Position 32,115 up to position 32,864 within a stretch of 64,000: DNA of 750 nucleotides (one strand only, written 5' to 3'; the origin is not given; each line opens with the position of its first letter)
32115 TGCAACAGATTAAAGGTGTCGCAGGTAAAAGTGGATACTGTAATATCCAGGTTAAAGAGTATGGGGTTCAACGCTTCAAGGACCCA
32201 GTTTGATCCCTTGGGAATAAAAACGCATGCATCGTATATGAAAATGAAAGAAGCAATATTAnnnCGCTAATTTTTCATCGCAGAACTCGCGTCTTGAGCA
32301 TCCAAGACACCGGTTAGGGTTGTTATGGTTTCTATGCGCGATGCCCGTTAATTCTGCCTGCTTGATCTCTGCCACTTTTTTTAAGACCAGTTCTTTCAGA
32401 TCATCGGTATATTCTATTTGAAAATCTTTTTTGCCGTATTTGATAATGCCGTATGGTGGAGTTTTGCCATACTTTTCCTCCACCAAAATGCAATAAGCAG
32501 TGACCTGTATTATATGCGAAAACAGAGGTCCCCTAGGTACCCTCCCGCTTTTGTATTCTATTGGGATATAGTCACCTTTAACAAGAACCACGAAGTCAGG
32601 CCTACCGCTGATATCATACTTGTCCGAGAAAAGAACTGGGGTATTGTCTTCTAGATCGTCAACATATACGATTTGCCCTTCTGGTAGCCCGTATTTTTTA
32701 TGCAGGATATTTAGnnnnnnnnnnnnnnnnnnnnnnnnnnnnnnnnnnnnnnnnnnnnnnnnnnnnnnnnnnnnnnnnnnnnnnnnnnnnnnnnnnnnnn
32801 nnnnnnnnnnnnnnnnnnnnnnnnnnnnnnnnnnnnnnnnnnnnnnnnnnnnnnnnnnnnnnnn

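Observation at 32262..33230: Cas4-family iron-sulfur nuclease split by a four-helix membrane insertion, with no CRISPR context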

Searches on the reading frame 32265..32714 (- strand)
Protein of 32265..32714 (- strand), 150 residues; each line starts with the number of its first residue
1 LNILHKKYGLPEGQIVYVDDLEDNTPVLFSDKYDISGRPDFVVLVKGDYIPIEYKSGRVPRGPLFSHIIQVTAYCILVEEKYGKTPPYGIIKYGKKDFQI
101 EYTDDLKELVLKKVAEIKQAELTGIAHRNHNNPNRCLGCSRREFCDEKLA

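Call 50: search_protein_representatives(protein=window:32265-32714:-)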
Query: 150 residues. Proteins with E-value up to 0.001 (for the whole library): 1225; up to 1e-10: 559; up to 1e-30: 57. The best 150 are listed.
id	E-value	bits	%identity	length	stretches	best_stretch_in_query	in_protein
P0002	4.6e-81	286.4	81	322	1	1-150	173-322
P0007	7.3e-49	181.8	58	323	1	2-149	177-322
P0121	2.4e-46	173.6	53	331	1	5-149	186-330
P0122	7.3e-44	165.5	55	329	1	11-150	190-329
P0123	5.0e-43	162.8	54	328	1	12-150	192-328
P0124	2.3e-42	160.7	53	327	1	13-149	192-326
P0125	4.4e-42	159.8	51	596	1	4-149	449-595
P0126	8.8e-42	158.8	51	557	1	6-149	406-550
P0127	3.9e-41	156.7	49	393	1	4-150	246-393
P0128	7.9e-41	155.7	47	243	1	14-149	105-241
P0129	8.8e-41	155.5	51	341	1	13-149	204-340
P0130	1.1e-40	155.2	46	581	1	4-149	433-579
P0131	1.4e-40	154.9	49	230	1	4-149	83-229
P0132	2.6e-40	154.0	47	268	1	9-149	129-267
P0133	2.7e-40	153.9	47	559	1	4-149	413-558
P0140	1.9e-38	148.0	52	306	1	4-150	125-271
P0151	5.4e-36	140.0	44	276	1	6-149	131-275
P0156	1.3e-34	135.5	47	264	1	10-149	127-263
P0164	4.8e-32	127.2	43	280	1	4-149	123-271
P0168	1.5e-31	125.5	41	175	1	4-149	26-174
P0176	1.1e-30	122.8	41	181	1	8-150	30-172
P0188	3.5e-29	117.8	46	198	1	4-149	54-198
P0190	2.0e-28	115.4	39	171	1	4-150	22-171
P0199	2.7e-27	111.7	40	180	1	4-149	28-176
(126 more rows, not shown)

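Call 53: find_encoding_contigs(protein=P0168, flank=6000, max_places=3)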
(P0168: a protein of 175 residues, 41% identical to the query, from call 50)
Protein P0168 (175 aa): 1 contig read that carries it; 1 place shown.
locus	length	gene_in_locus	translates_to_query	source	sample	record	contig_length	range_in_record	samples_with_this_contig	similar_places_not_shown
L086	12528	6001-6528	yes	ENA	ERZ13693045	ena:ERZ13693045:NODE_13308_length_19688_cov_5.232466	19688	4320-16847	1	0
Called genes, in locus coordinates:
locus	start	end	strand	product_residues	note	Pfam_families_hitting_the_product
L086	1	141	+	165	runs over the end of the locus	PF04191:PEMT (weak)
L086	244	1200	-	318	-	PF00753:Lactamase_B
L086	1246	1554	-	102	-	-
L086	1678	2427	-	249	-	PF03737:RraA-like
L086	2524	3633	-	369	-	PF10282:Lactonase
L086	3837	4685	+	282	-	-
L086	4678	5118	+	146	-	PF03745:DUF309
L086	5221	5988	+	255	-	PF00106:adh_short, PF08659:KR, PF13561:adh_short_C2, PF23441:SDR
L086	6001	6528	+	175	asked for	PF01930:Cas_Cas4, PF12705:PDDEXK_1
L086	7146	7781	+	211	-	-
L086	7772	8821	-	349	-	PF00850:Hist_deacetyl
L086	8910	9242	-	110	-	-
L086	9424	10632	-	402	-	-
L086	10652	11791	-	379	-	PF00696:AA_kinase, PF01472:PUA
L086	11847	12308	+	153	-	PF22381:Staph_reg_Sar_Rot, PF01047:MarR, PF03965:Penicillinase_R (weak), PF12802:MarR_2, PF13463:HTH_27 (weak)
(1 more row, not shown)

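Call 54: find_encoding_contigs(protein=P0156, flank=6000, max_places=3)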
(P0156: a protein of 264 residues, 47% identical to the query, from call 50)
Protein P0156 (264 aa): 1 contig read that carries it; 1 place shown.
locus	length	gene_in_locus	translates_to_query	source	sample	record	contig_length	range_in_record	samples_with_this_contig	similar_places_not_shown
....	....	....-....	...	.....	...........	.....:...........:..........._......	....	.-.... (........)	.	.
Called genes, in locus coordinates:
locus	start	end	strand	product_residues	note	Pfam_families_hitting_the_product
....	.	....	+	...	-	?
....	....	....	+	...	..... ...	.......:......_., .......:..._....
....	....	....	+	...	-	?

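Call 55: list_cluster_members(proteins=[P0168, P0176, P0190, P0199, P0188, P0156, P0151, P0164, P0125, P0140])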
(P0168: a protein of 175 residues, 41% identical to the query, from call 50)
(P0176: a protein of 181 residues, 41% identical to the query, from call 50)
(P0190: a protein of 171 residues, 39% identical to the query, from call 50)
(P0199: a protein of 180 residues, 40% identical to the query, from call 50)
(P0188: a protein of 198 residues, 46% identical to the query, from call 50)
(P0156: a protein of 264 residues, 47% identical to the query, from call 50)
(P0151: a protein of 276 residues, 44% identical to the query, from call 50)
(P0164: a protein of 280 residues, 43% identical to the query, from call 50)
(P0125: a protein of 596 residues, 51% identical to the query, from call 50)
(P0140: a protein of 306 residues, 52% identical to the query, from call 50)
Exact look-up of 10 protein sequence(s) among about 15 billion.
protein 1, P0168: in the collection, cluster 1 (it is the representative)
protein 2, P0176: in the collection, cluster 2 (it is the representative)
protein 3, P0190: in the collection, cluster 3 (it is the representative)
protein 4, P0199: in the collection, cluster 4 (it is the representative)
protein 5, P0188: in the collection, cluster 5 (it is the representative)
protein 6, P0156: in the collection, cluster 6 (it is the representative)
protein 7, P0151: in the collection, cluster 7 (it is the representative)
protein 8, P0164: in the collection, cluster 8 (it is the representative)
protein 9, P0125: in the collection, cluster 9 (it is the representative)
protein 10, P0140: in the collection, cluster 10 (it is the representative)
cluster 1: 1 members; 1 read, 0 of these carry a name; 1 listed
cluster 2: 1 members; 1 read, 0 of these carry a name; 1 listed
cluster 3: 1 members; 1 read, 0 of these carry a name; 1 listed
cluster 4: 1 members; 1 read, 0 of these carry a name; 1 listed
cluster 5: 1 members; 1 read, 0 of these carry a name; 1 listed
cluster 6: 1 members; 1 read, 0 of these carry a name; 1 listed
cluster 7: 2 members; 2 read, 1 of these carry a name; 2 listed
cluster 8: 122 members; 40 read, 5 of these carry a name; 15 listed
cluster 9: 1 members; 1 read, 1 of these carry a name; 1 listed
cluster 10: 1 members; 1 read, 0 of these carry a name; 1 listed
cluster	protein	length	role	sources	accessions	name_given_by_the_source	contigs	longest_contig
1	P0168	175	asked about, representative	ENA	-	-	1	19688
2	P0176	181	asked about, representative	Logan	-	-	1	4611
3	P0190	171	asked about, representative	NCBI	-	-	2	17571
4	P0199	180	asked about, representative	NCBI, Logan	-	-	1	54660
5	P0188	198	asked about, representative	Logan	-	-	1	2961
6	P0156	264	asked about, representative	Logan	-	-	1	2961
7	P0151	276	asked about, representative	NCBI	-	-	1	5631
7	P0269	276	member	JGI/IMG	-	CRISPR-associated exonuclease Cas4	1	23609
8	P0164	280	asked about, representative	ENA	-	-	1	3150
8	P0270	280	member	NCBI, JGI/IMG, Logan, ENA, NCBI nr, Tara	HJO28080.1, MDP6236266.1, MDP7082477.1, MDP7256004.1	MAG: Dna2/Cas4 domain-containing protein [Candidatus Poseidoniia archaeon] | CRISPR-associated exonuclease Cas4 | Dna2/Cas4 domain-containing protein [Candidatus Poseidoniia archaeon]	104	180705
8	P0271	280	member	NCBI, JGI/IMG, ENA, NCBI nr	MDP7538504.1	MAG: Dna2/Cas4 domain-containing protein [Candidatus Poseidoniia archaeon] | CRISPR-associated exonuclease Cas4 | Dna2/Cas4 domain-containing protein [Candidatus Poseidoniia archaeon]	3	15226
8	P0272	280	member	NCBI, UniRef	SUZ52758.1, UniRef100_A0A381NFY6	uncharacterized protein METZ01_LOCUS5612 [marine metagenome] | PD-(D/E)XK endonuclease-like domain-containing protein n=1 Tax=marine metagenome ...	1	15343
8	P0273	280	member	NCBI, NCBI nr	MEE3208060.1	MAG: PD-(D/E)XK nuclease family protein [Candidatus Thermoplasmatota archaeon] | PD-(D/E)XK nuclease family protein [Candidatus Thermoplasmatota archaeon]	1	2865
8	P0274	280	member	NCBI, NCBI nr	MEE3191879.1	MAG: PD-(D/E)XK nuclease family protein [Candidatus Thermoplasmatota archaeon] | PD-(D/E)XK nuclease family protein [Candidatus Thermoplasmatota archaeon]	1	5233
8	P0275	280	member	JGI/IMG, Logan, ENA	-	-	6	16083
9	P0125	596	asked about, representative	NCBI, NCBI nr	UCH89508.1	MAG: CRISPR-associated protein Cas4 [Thermoplasmata archaeon]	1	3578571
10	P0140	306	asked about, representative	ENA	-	-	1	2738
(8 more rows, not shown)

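Call 56: find_homologous_proteins(query=P0199, max_evalue=1e-10)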
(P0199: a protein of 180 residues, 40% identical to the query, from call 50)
Query P0199 (180 aa): 1736 proteins with E <= 1e-10 among 1782 candidates; the best 120 are listed.
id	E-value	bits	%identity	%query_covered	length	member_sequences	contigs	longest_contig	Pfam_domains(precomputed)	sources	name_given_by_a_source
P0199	1.9e-120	418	100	100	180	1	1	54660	PF01930.24,PF12705.14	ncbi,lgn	-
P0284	1.0e-99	350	83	100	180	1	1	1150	PF01930.24,PF12705.14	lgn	-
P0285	6.3e-93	328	78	100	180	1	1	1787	PF01930.24,PF12705.14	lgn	-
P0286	1.3e-84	301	73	99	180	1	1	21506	PF01930.24,PF12705.14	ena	-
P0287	7.4e-84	298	72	99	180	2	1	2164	PF01930.24,PF12705.14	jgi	jgi:CRISPR-associated exonuclease Cas4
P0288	9.2e-84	298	72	100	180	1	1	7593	PF01930.24,PF12705.14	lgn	-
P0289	1.2e-79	285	69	99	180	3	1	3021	PF01930.24,PF12705.14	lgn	-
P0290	1.4e-79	284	71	98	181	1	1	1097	PF01930.24,PF12705.14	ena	-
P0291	2.2e-79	284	68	99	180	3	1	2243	PF01930.24,PF12705.14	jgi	-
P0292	2.7e-77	277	67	99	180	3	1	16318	PF01930.24,PF12705.14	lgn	-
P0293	1.9e-75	271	66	99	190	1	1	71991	PF01930.24,PF12705.14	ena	-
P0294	3.5e-75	270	66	99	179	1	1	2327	PF01930.24,PF12705.14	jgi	-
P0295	5.3e-70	253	60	98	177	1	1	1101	PF01930.24,PF12705.14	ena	-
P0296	1.9e-68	248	59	98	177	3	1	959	PF01930.24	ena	-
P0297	2.0e-68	248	60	98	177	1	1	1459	PF01930.24,PF12705.14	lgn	-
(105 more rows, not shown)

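Call 68: search_protein_families(library=padloc, proteins=[P0199, P0164], max_evalue=0.01)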
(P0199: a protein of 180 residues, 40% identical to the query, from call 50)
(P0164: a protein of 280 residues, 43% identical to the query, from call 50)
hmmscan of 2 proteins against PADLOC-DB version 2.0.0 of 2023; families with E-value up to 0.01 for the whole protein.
P0199 (180 aa): 15 families
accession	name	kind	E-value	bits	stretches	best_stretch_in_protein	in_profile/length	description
PDLC00943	Cas4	-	2.4e-15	55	1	53-173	60-179/180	CRISPR-associated protein Cas4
PDLC01250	Cas4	-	4.2e-15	54.4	1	53-172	54-167/168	"CAS-I,CAS-II,CAS-III,CAS-IV,CAS-V,CAS-VI; acquisition_associated"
PDLC01447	Cas4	-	9.2e-15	53.5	1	36-174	36-159/161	"CAS-I,CAS-II,CAS-III,CAS-IV,CAS-V,CAS-VI; acquisition_associated"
PDLC00944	Cas4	-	1.2e-12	46.4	1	55-172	61-176/177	Cas4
PDLC02083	Cas4_II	-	1.9e-12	46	1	54-174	68-185/186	-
PDLC02034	Cas4d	-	3.6e-12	44.4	1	43-175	54-183/192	-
PDLC01773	Cas4c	-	6.9e-11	40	1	53-176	78-197/229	-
PDLC02035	Cas4d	-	4e-10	37.5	1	53-175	57-177/196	-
PDLC01611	Cas4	-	2.5e-09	35.6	1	59-172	53-156/158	"CAS-I,CAS-II,CAS-III,CAS-IV,CAS-V,CAS-VI; acquisition_associated"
PDLC00060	DruK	-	1.3e-08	32.5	1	54-174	136-261/347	PD-(D/E)XK nuclease superfamily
PDLC02067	Cas1b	-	2.3e-06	24.7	1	54-172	50-174/533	-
PDLC00059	DruK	-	5.6e-05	20.5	1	54-173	119-235/326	PD-(D/E)XK nuclease superfamily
PDLC01747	Cas1g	-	0.00016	18.4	1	54-172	56-176/523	-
PDLC00945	Cas4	-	0.00048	18.3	1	53-174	61-177/178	"CRISPR-associated protein Cas4, subtype PREFRAN"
PDLC02087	Cas4b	-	0.0081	14.3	1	60-172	73-188/189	-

P0164 (280 aa): 15 families
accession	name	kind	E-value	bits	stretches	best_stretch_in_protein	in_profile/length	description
PDLC00944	Cas4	-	3.3e-18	64.5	1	143-267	56-176/177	Cas4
PDLC00943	Cas4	-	4e-17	60.7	1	143-268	57-179/180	CRISPR-associated protein Cas4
PDLC01250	Cas4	-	1.2e-16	59.5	1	145-267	53-167/168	"CAS-I,CAS-II,CAS-III,CAS-IV,CAS-V,CAS-VI; acquisition_associated"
PDLC01447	Cas4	-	4.3e-15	54.5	1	5-269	4-159/161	"CAS-I,CAS-II,CAS-III,CAS-IV,CAS-V,CAS-VI; acquisition_associated"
PDLC02034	Cas4d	-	4.4e-15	53.8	1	140-267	58-180/192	-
PDLC01773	Cas4c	-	3.6e-12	44.2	1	144-271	76-197/229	-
PDLC01611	Cas4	-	4.7e-12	44.5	1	157-267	54-156/158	"CAS-I,CAS-II,CAS-III,CAS-IV,CAS-V,CAS-VI; acquisition_associated"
PDLC02035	Cas4d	-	1.9e-09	35.3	1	146-267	57-174/196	-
PDLC01774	Cas4c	-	9.2e-09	33.4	1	143-267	64-190/213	-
PDLC02067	Cas1b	-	1.7e-08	31.7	1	146-264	49-171/533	-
PDLC00060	DruK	-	2.6e-07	28.3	1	147-269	136-261/347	PD-(D/E)XK nuclease superfamily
PDLC02083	Cas4_II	-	1.2e-06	27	1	150-270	69-186/186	-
PDLC01747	Cas1g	-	2e-06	24.7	1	142-267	51-176/523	-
PDLC00059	DruK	-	2.7e-06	24.8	1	147-267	119-234/326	PD-(D/E)XK nuclease superfamily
PDLC00058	DruK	-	0.00015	18.6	1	143-268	145-274/388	PD-(D/E)XK nuclease superfamily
